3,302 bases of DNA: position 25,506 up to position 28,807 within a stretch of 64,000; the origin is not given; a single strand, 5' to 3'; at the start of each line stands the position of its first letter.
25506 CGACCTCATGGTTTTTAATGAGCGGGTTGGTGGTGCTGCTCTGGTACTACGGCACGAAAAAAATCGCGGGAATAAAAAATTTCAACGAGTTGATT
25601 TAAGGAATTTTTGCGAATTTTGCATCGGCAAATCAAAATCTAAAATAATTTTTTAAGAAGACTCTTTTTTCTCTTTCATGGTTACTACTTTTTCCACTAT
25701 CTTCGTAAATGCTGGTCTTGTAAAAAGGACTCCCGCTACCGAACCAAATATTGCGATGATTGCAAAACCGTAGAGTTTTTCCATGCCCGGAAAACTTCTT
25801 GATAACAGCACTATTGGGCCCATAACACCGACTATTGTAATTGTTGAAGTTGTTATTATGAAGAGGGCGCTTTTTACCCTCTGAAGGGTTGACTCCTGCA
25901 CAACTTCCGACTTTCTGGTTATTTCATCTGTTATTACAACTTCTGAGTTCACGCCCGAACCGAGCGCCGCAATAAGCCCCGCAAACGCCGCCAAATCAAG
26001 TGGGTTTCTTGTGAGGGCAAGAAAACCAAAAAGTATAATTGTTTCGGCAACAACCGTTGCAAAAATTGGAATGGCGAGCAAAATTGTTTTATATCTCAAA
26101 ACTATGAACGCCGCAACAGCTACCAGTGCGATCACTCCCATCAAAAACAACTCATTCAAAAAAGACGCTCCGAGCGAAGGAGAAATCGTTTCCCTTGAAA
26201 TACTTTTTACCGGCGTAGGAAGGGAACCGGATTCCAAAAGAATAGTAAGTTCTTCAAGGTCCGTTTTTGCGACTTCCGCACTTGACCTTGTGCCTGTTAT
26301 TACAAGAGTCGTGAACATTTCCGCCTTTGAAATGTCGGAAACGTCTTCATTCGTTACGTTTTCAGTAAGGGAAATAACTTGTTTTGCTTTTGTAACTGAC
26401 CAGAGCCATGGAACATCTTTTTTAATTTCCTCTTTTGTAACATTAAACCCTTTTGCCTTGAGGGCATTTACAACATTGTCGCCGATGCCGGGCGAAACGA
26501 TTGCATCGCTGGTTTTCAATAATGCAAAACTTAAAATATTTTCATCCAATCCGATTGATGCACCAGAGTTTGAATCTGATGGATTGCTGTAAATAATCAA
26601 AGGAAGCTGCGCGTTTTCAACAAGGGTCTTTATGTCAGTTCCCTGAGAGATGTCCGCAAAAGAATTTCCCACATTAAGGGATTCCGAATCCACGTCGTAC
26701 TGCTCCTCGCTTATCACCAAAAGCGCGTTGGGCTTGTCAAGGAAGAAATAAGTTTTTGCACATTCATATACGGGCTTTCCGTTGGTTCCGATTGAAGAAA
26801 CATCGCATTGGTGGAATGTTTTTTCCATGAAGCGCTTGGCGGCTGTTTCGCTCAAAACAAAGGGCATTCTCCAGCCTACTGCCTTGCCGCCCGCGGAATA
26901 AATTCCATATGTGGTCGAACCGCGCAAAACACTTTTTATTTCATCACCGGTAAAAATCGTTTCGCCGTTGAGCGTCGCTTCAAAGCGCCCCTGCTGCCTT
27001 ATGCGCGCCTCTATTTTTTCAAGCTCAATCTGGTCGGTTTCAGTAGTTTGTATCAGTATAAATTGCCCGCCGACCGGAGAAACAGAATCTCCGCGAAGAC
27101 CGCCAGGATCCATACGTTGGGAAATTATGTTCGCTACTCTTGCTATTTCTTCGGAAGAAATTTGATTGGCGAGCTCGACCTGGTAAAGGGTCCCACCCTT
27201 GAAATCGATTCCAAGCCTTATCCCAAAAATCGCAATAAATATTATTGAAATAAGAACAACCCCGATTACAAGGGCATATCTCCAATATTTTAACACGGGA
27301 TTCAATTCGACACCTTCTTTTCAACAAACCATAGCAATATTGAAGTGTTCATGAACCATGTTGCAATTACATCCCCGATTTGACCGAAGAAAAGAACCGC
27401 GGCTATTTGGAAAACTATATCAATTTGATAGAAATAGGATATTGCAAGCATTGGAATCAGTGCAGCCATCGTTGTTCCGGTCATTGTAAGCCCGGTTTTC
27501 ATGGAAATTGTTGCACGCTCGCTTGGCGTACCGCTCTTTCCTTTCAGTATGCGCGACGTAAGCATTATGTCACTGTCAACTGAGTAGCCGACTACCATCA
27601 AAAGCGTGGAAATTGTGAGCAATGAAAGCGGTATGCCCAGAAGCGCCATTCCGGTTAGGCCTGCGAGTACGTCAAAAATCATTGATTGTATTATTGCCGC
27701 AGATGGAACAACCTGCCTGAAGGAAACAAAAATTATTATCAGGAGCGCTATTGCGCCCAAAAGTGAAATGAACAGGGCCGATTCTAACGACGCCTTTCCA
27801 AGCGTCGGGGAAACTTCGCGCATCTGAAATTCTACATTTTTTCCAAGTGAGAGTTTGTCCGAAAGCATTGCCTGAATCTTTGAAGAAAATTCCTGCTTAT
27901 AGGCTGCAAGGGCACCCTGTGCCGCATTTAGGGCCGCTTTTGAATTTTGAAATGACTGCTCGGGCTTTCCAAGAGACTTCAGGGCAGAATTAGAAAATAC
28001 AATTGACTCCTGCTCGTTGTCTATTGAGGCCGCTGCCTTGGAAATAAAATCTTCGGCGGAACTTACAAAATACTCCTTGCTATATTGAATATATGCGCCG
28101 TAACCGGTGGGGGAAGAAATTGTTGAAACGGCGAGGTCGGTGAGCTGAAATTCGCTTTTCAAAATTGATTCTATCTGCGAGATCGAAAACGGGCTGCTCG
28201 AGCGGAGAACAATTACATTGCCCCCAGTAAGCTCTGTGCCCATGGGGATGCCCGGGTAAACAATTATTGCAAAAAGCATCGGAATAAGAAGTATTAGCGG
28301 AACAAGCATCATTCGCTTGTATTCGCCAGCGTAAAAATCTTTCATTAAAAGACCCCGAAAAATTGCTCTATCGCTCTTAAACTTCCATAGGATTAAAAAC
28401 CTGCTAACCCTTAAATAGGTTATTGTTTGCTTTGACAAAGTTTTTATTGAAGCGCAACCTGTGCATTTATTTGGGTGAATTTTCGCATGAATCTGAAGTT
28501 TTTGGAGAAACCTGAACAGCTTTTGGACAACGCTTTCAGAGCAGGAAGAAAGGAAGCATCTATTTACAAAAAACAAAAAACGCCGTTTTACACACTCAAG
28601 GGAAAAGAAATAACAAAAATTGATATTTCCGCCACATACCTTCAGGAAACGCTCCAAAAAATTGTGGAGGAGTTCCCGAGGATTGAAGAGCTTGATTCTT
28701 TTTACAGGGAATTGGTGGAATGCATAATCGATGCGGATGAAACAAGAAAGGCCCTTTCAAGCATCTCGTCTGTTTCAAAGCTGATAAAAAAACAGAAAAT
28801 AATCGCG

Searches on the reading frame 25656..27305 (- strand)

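Call 87: search_protein_families(library=pfam, proteins=[window:25656-27305:-], max_evalue=0.01)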
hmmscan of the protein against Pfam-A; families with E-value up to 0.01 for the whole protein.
window:25656-27305:- (550 aa): 2 families
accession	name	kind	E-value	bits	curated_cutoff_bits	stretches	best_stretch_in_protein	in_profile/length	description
PF02355.23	SecD_SecF_C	-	8e-14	51.9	20.5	1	366-527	13-173/189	Protein export membrane protein SecD/SecF, C-terminal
PF07549.19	Sec_GG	-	2.8e-08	33.5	20.3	1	22-45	1-24/28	SecD/SecF GG Motif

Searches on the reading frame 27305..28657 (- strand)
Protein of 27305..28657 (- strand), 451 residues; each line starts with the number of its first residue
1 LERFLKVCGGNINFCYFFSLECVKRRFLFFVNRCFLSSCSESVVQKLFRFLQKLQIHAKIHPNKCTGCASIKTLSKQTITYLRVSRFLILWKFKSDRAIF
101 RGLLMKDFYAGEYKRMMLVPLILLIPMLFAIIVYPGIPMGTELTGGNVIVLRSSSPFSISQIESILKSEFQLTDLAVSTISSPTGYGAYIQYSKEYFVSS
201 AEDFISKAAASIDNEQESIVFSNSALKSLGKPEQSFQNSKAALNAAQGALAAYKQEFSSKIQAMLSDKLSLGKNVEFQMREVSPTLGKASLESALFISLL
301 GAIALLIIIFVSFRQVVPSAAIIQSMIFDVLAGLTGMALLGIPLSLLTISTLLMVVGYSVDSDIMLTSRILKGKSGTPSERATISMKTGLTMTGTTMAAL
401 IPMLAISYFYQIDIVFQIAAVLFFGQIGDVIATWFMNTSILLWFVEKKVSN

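Call 87: search_protein_families(library=pfam, proteins=[window:27305-28657:-], max_evalue=0.01)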
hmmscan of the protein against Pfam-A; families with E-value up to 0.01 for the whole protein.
window:27305-28657:- (451 aa): 2 families
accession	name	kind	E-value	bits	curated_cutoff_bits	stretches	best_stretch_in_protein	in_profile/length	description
PF02355.23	SecD_SecF_C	-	4e-29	101.8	20.5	1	276-446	15-188/189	Protein export membrane protein SecD/SecF, C-terminal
PF00873.25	ACR_tran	-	0.0061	14.7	28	1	260-371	298-941/1021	AcrB/AcrD/AcrF family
